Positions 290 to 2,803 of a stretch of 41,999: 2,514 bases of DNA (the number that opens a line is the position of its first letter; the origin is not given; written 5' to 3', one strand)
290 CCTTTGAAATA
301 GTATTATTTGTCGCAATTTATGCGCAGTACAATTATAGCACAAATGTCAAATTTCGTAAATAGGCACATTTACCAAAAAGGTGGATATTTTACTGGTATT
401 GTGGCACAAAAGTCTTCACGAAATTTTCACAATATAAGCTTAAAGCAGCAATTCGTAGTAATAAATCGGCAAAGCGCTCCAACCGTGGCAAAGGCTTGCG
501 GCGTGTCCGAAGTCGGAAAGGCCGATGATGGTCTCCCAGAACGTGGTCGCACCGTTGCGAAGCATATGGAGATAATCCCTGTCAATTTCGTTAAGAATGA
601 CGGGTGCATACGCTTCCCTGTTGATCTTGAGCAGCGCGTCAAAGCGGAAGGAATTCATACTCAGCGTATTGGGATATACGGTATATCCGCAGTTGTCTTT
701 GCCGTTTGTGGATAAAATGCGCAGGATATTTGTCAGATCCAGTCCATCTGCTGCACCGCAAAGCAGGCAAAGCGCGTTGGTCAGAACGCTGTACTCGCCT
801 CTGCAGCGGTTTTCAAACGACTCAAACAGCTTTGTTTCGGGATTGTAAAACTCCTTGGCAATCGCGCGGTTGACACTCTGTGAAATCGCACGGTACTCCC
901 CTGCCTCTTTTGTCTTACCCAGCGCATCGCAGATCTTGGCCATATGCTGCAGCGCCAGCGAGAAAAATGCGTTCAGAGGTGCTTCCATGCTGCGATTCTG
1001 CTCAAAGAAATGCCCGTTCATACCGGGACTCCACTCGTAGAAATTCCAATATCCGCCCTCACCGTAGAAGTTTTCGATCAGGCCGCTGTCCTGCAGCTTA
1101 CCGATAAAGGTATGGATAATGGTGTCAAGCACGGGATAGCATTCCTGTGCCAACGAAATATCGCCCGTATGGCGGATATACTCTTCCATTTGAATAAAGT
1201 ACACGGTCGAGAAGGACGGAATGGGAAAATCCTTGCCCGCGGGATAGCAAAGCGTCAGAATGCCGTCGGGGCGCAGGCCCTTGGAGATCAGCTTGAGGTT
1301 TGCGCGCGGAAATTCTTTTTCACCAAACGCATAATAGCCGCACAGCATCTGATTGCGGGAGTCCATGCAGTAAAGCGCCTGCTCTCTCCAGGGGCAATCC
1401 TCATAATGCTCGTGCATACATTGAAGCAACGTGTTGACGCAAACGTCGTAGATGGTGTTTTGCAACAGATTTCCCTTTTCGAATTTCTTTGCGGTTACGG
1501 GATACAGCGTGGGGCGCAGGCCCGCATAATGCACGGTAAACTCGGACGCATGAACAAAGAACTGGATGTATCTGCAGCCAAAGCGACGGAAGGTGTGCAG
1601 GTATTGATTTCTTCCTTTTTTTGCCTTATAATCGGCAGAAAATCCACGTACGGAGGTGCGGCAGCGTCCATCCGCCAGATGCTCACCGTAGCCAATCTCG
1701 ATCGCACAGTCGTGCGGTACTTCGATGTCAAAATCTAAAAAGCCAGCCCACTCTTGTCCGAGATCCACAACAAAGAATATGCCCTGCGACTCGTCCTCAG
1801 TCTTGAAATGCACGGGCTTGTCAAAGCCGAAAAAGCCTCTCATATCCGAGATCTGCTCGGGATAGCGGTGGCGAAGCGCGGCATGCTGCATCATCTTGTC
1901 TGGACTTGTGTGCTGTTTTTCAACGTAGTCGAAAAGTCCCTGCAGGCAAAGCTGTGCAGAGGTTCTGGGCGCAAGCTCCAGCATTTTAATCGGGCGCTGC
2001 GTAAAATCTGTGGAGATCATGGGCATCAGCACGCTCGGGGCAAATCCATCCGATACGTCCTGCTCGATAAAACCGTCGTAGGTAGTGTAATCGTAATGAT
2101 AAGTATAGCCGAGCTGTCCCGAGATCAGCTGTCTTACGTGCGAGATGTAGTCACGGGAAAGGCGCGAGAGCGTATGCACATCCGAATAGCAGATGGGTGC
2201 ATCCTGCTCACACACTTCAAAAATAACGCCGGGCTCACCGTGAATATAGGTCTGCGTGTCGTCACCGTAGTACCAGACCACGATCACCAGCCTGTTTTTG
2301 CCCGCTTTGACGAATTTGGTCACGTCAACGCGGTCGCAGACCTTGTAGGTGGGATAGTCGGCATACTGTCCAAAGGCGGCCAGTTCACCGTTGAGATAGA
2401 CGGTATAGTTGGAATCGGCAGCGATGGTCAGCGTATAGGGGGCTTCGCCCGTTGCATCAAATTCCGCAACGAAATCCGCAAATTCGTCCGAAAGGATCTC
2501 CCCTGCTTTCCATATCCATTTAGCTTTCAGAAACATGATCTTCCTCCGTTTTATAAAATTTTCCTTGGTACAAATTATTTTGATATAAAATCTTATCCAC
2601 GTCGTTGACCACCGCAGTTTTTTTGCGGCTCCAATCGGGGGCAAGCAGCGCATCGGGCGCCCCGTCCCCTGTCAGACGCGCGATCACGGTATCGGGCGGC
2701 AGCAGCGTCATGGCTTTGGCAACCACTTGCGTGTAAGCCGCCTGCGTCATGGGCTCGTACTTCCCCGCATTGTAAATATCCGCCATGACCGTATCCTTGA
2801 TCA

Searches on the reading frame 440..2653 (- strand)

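Call 9: search_protein_families(library=pfam, proteins=[window:440-2653:-], max_evalue=0.001)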
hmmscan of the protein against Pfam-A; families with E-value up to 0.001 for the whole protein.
window:440-2653:- (737 aa): 3 families
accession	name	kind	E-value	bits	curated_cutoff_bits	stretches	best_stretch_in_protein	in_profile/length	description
PF17389.8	Bac_rhamnosid6H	-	1.2e-26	94.2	24.5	1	391-731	6-333/339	Bacterial alpha-L-rhamnosidase 6 hairpin glycosidase domain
PF05592.18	Bac_rhamnosid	-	9.2e-06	25.9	22.2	1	294-365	8-84/102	Bacterial alpha-L-rhamnosidase concanavalin-like domain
PF22422.2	MGH1-like_GH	-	0.00034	20.7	27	1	555-673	170-288/356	Mannosylglycerate hydrolase MGH1-like glycoside hydrolase domain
